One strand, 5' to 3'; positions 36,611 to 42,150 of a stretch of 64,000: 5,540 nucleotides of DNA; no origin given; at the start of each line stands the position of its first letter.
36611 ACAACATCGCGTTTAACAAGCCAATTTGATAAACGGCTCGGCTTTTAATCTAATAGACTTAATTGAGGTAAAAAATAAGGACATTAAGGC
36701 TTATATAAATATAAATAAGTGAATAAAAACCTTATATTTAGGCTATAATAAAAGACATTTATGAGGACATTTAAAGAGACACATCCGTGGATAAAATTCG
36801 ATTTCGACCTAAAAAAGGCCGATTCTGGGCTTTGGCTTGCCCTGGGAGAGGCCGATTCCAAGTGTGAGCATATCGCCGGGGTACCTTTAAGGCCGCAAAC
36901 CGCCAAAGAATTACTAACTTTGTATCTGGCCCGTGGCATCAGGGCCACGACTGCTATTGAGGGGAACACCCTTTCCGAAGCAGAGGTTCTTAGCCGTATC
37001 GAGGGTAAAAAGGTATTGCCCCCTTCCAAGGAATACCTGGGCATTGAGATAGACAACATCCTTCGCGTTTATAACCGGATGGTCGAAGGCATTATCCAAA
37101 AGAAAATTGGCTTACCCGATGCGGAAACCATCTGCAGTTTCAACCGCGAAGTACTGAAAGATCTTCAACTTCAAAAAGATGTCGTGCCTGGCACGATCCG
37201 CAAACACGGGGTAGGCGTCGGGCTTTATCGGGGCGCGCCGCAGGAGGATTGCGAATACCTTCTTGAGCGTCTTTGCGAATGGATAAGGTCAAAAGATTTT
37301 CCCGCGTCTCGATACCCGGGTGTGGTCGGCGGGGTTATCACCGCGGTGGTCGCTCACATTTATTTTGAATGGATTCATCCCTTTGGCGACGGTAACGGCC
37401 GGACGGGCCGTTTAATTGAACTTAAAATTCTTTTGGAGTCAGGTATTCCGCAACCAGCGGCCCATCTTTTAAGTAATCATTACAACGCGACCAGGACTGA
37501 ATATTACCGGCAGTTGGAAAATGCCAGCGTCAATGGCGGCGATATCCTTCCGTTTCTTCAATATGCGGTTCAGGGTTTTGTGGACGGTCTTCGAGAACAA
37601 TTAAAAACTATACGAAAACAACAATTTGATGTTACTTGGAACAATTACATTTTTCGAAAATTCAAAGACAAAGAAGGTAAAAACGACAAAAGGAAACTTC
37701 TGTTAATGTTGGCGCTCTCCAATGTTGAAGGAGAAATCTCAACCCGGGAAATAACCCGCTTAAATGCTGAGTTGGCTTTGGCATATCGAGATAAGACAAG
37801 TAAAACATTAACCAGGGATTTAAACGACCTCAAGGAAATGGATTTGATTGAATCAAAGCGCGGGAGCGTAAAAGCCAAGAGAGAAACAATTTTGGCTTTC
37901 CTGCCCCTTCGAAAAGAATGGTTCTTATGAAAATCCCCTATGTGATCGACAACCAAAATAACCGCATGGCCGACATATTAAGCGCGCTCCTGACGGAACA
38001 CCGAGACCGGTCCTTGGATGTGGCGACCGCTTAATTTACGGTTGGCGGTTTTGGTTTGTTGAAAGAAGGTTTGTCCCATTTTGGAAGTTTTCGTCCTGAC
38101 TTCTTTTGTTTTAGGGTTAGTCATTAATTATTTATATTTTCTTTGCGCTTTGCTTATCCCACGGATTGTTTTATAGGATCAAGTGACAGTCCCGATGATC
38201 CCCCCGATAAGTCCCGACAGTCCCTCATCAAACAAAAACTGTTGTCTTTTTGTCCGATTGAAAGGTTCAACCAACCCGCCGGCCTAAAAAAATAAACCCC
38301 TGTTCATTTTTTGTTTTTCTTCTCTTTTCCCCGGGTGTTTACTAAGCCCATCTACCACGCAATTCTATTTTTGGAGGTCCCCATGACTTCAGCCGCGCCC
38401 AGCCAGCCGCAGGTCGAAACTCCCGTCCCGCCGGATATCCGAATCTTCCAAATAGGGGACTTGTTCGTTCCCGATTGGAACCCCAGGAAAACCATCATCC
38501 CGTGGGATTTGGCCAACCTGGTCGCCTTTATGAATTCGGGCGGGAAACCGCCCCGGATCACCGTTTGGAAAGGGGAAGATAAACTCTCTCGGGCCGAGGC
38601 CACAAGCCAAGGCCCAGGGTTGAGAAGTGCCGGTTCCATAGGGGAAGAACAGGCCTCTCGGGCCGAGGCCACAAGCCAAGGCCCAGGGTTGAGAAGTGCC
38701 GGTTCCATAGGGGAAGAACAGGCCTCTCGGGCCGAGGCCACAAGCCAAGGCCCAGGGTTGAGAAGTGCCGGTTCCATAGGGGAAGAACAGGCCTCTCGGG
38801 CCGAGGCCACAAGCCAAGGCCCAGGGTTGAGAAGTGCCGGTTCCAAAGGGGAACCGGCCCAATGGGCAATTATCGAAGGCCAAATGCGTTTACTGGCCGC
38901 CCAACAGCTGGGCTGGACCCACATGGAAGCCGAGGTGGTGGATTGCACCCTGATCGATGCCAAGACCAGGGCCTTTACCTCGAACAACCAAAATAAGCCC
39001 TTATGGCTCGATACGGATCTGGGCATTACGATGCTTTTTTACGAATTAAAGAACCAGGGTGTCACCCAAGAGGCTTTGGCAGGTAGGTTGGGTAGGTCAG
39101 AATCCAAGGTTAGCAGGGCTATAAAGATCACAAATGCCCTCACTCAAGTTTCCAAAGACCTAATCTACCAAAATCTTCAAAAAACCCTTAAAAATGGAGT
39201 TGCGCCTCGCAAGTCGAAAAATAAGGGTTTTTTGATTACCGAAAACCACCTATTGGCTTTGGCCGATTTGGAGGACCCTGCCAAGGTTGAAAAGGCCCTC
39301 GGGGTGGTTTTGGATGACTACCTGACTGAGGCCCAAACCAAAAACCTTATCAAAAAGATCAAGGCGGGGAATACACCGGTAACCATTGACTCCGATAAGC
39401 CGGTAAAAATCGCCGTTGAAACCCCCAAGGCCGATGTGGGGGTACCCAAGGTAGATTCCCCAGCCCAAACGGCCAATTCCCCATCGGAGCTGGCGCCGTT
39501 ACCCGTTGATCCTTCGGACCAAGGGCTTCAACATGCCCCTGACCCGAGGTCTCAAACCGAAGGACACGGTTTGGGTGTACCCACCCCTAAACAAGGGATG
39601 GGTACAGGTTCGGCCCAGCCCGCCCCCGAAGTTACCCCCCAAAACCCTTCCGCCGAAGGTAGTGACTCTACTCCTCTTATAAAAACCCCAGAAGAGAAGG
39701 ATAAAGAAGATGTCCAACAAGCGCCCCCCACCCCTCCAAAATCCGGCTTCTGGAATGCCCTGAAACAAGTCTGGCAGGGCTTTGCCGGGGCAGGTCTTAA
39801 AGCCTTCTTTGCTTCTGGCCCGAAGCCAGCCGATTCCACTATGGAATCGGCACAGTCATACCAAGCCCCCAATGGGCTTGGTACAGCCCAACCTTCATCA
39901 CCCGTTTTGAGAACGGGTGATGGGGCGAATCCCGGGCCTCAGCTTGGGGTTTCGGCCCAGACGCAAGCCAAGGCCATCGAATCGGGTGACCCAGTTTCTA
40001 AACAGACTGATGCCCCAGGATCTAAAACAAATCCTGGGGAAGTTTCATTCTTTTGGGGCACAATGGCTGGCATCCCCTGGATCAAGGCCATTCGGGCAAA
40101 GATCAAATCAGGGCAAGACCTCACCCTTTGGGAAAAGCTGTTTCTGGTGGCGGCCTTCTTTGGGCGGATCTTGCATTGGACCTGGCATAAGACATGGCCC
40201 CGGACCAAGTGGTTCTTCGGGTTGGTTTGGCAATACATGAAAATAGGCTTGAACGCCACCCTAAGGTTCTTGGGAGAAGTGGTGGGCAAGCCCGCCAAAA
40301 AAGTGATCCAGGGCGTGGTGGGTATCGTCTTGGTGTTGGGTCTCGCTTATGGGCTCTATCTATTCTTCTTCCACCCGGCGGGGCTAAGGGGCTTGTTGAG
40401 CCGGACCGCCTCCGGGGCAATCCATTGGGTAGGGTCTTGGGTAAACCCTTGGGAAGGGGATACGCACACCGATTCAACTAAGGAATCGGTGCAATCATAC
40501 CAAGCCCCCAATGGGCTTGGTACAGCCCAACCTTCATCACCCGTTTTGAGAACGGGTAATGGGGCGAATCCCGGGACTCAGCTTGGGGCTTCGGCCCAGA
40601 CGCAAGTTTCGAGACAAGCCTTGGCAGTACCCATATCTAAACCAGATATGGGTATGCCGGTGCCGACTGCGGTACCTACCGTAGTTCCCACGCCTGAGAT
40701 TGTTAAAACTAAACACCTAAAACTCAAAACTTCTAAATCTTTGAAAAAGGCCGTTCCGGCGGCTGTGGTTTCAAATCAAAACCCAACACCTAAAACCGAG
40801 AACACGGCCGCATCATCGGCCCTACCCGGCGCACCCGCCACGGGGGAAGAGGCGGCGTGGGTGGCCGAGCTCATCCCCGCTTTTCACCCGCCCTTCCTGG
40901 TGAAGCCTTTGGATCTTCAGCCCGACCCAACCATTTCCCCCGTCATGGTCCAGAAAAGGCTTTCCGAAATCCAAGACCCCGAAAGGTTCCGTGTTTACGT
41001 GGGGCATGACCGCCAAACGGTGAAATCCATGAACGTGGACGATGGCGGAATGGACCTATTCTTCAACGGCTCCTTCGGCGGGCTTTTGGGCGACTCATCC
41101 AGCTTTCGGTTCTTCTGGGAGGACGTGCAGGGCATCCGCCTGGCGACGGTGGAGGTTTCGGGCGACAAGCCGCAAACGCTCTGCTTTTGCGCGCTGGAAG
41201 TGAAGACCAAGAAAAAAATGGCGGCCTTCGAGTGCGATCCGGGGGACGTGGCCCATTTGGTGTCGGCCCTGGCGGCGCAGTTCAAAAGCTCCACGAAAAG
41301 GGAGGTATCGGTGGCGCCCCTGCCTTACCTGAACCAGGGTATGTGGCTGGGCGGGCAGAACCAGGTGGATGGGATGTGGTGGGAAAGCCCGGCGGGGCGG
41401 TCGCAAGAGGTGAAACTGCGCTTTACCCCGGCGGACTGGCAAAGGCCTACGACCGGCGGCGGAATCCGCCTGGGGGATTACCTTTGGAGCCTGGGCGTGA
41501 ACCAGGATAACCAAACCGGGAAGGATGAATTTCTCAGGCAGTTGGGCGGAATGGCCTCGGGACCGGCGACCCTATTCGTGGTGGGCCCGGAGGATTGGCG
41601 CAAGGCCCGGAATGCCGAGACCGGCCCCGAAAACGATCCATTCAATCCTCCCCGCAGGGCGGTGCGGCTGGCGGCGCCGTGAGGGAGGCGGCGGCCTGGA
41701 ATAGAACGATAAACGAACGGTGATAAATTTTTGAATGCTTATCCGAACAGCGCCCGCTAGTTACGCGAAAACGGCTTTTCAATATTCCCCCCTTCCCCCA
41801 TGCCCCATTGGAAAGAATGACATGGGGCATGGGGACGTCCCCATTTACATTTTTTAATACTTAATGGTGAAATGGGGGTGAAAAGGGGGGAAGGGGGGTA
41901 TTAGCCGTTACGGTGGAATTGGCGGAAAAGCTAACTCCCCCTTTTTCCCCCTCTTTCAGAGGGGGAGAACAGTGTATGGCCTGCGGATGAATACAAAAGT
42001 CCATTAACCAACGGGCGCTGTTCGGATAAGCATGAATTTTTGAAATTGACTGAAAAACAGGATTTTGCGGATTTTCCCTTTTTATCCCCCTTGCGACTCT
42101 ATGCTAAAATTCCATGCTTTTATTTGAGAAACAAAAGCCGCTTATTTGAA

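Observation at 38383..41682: Atypical 1100-aa ParB-like protein with membrane helices and a large unknown C-terminal domain at the island edge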

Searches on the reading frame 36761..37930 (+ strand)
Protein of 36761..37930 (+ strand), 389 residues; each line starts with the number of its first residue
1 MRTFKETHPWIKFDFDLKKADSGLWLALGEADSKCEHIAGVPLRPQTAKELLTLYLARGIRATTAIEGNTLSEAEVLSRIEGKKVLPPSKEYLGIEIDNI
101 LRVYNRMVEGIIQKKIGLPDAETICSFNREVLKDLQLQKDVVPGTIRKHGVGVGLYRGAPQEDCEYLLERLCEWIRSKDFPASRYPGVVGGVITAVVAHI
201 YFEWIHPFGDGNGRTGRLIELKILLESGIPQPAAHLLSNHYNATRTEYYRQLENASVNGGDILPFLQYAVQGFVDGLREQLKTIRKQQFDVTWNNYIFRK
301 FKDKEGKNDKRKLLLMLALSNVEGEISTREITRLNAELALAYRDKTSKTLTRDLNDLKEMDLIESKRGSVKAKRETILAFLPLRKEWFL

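Call 9: search_protein_families(library=pfam, proteins=[window:36761-37930:+], max_evalue=0.001)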
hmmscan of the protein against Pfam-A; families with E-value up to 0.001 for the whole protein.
window:36761-37930:+ (389 aa): 1 family
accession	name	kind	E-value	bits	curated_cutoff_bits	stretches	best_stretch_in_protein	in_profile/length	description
PF02661.23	Fic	-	1.1e-13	52.2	24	1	120-222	3-91/93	Fic/DOC family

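Call 77: search_protein_families(library=padloc, proteins=[window:36761-37930:+], max_evalue=0.001)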
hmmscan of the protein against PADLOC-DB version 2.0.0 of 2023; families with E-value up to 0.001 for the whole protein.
window:36761-37930:+ (389 aa): 6 families
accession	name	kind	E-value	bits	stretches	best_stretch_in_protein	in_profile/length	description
PDLC03963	SoFic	-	2.5e-56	189.6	1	24-377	25-348/361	-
PDLC04836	PDC-S04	-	1.2e-11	42.3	1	65-271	35-228/244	-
PDLC04840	PDC-S04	-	1.8e-11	42.2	1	61-221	17-171/227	-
PDLC04837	PDC-S04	-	6.4e-11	40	1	196-264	155-215/234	-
PDLC04966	PDC-S24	-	6.7e-08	29.8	1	156-257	275-370/497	-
PDLC04839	PDC-S04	-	5.2e-06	24.3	1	196-230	131-165/205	-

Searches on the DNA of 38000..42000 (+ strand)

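Call 53: search_rna_families(source=window, start=38000, end=42000, threshold=evalue, max_evalue=1)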
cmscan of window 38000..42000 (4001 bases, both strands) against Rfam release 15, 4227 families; matches with E-value up to 1: 3.
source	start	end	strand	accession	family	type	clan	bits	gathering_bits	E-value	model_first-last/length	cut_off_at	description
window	41880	41955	-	RF04279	mir-H20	Gene; miRNA;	CL00141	25.7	99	0.12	1-82/82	no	mir-H20 microRNA precursor family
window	41881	41956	+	RF04279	mir-H20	Gene; miRNA;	CL00141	25.7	99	0.12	1-82/82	no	mir-H20 microRNA precursor family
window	41872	41955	+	RF03778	mir-483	Gene; miRNA;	-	24.1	60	0.3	1-75/75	no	mir-483 microRNA precursor family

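Call 63: search_with_rna_model(model_id=R1, sources=[L001, L003, L004, L005, L006, L008, L009, L010, L011, L012, L014, L015, L016, L017, L018, L019, L021, L024, L028, L029, L031, L032, L034, L036, L037, L040, L043, L045, L046, L048, L051, L056, L059, L026, L023, L025, L047, L053], max_evalue=0.001)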
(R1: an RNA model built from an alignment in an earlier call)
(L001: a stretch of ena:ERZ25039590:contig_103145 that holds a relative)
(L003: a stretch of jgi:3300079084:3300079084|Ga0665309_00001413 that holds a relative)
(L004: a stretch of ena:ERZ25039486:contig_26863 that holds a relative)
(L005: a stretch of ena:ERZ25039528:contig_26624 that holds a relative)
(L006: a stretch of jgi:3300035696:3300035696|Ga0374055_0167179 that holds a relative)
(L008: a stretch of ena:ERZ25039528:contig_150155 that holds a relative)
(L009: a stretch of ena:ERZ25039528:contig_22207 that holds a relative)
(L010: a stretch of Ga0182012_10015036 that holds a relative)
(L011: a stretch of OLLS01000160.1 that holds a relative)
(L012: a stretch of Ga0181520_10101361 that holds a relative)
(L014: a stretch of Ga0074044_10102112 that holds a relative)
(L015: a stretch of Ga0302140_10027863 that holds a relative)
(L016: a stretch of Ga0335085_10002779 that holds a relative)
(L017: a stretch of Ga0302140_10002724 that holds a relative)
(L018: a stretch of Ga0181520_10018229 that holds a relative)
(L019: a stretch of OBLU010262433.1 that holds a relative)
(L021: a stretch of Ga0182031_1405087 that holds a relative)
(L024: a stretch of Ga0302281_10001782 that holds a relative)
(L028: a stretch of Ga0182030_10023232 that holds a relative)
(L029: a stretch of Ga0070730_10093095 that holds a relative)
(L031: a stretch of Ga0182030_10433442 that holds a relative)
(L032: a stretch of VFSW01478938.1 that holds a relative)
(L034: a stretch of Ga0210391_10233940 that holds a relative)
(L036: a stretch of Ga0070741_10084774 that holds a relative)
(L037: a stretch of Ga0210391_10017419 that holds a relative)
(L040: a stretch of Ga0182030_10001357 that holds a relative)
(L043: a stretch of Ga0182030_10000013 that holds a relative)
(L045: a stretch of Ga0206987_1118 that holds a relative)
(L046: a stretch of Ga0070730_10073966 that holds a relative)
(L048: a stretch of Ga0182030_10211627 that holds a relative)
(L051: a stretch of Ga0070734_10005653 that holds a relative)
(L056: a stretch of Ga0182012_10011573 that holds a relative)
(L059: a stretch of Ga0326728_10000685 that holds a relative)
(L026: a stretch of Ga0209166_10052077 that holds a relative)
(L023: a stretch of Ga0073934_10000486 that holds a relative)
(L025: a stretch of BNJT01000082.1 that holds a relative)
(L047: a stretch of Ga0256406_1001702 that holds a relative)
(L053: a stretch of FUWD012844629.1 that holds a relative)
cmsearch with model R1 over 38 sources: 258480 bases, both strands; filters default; matches with E-value up to 0.001: 60.
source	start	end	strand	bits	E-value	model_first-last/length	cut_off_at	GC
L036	204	271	-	90.1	2e-18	1-68/68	no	0.59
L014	708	775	+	90.1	2e-18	1-68/68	no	0.66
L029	35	102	+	89.1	3.3e-18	1-68/68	no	0.62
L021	647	714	+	88.8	3.9e-18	1-68/68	no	0.6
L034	350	417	-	87.9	6.4e-18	1-68/68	no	0.6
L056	6658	6725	-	87.4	8.3e-18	1-68/68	no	0.62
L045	3547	3614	+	86.7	1.2e-17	1-68/68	no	0.65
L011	5338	5405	+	86.4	1.4e-17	1-68/68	no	0.59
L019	135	202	-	85.8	1.9e-17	1-68/68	no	0.57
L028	10682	10749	-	84.9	3e-17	1-68/68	no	0.65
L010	6935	7002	+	84.5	3.8e-17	1-68/68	no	0.6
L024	48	115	-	84.5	3.8e-17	1-68/68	no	0.6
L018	7863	7930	-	84.2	4.6e-17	1-68/68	no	0.59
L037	4478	4545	-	84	5e-17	1-68/68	no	0.6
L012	246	313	+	82.8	9.3e-17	1-68/68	no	0.57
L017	1513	1580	-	82.7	1e-16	1-68/68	no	0.63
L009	913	980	-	78.9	7.3e-16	1-68/68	no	0.68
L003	9894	9961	+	78.3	1e-15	1-68/68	no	0.62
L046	1145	1212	-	75.7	4e-15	1-68/68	no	0.68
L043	1161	1226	-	74.8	6.3e-15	1-68/68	no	0.64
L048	2165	2231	+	74.6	6.8e-15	1-68/68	no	0.6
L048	73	140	-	74.5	7.3e-15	1-68/68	no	0.57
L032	386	453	+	73.7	1.1e-14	1-68/68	no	0.63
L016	2004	2071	-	72.8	1.8e-14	1-68/68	no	0.72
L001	10175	10242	-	72.2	2.4e-14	1-68/68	no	0.69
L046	1190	1272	+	71.1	4.4e-14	1-68/68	no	0.61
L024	429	496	-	70.2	7.1e-14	1-68/68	no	0.69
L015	4779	4846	+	66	6.5e-13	1-68/68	no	0.62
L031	393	459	-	65.9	6.9e-13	1-68/68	no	0.63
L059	2913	2979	-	61.6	6.7e-12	1-68/68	no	0.57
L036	73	142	+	61.3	7.8e-12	1-68/68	no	0.53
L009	775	845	-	57.2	6.7e-11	1-68/68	no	0.63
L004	2212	2279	+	56.4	1e-10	1-68/68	no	0.6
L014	798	865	+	55.9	1.3e-10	1-68/68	no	0.65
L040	11126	11195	+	50.1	2.9e-09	1-68/68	no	0.57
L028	10614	10680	-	48.3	7.1e-09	1-68/68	no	0.55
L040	11178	11242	-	48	8.6e-09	1-68/68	no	0.57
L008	2289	2358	-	47.5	1.1e-08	1-68/68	no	0.59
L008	1429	1496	-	47.2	1.3e-08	1-68/68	no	0.54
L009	1656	1725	-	46.9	1.5e-08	1-68/68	no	0.59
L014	1735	1802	+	45.8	2.7e-08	1-68/68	no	0.53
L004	1339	1394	+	45.6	3e-08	1-68/68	no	0.59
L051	5268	5326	-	44.3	5.9e-08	1-68/68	no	0.64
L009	1951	2087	+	42.7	1.4e-07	1-68/68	no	0.58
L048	1047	1094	-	39.8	6.2e-07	1-68/68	no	0.56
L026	2084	2138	+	39.6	7e-07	1-68/68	no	0.67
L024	1212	1279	-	39.2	8.8e-07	1-68/68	no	0.53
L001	18003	18064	+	38.7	1.1e-06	2-61/68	no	0.55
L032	355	408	-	37.1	2.5e-06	1-68/68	no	0.67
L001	18065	18134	+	36.2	4.3e-06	1-68/68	no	0.56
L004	678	747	+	35.9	4.9e-06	1-68/68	no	0.51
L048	912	978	+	34.5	1e-05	1-68/68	no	0.6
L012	180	244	+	34.4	1.1e-05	1-68/68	no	0.58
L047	434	466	-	34.4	1.1e-05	1-68/68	no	0.67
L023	1922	1960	-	28.8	0.00021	1-68/68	no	0.72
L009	2590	2638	+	28.5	0.00024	1-68/68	no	0.53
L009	2661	2726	+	27.7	0.00037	1-68/68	no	0.62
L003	1270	1335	-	27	0.00052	1-68/68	no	0.67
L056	6703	6754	+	26.6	0.00064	1-68/68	no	0.73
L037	4632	4688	-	25.9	0.00092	1-68/68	no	0.49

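Call 94: build_rna_model(alignment_id=A7, structure=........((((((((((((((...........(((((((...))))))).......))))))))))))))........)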
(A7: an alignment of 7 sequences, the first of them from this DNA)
Model R2 built from alignment A7 (7 sequences, 79 columns); structure: as given.
model positions 75; base pairs 21; branch points 0; effective number of sequences 1.93; information 0.754 bits per position. Calibrated on 0.2 Mb of random sequence (short: E-values are rough).
structure used (alignment columns):
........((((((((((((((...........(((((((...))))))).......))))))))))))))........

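Call 95: search_with_rna_model(model_id=R2, source=window, filters=off, max_evalue=1)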
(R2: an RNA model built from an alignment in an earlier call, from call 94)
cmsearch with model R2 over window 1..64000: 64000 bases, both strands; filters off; matches with E-value up to 1: 3.
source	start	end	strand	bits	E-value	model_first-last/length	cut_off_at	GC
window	39169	39243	+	96.3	6.9e-21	1-75/75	no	0.36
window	39177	39235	-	29.5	0.00015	9-67/75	no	0.37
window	25684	25740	+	16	0.31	1-75/75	no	0.3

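Call 96: search_with_rna_model(model_id=R2, sources=[L001, L003, L004, L005, L006, L008, L009, L010, L011, L012, L014, L015, L016, L017, L018, L019, L021, L024, L028, L029, L031, L032, L034, L036, L037, L040, L043, L045, L046, L048, L051, L056, L059, L060, L061], max_evalue=0.1)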
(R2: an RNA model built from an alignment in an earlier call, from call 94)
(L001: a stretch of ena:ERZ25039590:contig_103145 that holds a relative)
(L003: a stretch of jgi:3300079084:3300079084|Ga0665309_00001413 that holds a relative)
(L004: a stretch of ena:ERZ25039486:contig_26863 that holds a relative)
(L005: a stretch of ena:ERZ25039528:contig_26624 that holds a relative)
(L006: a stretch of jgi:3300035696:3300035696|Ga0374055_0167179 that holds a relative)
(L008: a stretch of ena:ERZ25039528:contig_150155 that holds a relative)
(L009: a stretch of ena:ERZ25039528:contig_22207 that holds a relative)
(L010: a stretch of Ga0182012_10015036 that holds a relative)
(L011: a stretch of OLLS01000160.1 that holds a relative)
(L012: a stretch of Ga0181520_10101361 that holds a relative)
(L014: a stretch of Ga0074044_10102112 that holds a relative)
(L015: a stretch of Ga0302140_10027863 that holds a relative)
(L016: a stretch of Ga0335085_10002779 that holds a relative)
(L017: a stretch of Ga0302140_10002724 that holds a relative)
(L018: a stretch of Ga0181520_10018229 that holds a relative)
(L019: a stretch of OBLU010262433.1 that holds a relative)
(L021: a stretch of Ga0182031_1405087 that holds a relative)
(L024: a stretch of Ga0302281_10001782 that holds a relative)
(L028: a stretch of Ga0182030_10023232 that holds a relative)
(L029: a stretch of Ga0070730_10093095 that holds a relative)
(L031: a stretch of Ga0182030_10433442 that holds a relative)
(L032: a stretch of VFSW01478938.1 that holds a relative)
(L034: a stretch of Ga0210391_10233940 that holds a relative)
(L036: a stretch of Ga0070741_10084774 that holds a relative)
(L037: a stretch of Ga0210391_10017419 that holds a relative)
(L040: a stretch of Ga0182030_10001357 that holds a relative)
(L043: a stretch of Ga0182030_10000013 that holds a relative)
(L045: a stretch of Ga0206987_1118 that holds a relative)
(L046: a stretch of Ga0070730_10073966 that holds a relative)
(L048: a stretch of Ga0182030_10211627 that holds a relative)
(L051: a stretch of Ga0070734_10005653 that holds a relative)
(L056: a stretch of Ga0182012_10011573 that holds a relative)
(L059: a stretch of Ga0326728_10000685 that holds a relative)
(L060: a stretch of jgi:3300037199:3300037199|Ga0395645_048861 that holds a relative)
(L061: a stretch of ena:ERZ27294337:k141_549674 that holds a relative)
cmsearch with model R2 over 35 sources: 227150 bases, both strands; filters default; matches with E-value up to 0.1: 12.
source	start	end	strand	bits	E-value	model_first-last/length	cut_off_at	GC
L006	619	693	+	100.4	2.4e-21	1-75/75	no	0.33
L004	1936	2010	+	99.6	3.7e-21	1-75/75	no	0.33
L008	2020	2094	+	96.7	1.9e-20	1-75/75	no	0.37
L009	1291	1365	+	96.3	2.4e-20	1-75/75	no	0.36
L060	450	524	+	95.4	3.9e-20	1-75/75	no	0.35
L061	2746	2820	+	91.9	2.9e-19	1-75/75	no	0.37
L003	8594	8666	+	57.6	7.3e-11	1-75/75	no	0.47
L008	2020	2087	-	36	1.4e-05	1-75/75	no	0.34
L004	1944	2002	-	29.6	0.0005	9-67/75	no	0.34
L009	1299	1357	-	29.5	0.00054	9-67/75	no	0.37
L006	627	685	-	28.7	0.00083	9-67/75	no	0.32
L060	458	516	-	26.2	0.0035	9-67/75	no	0.32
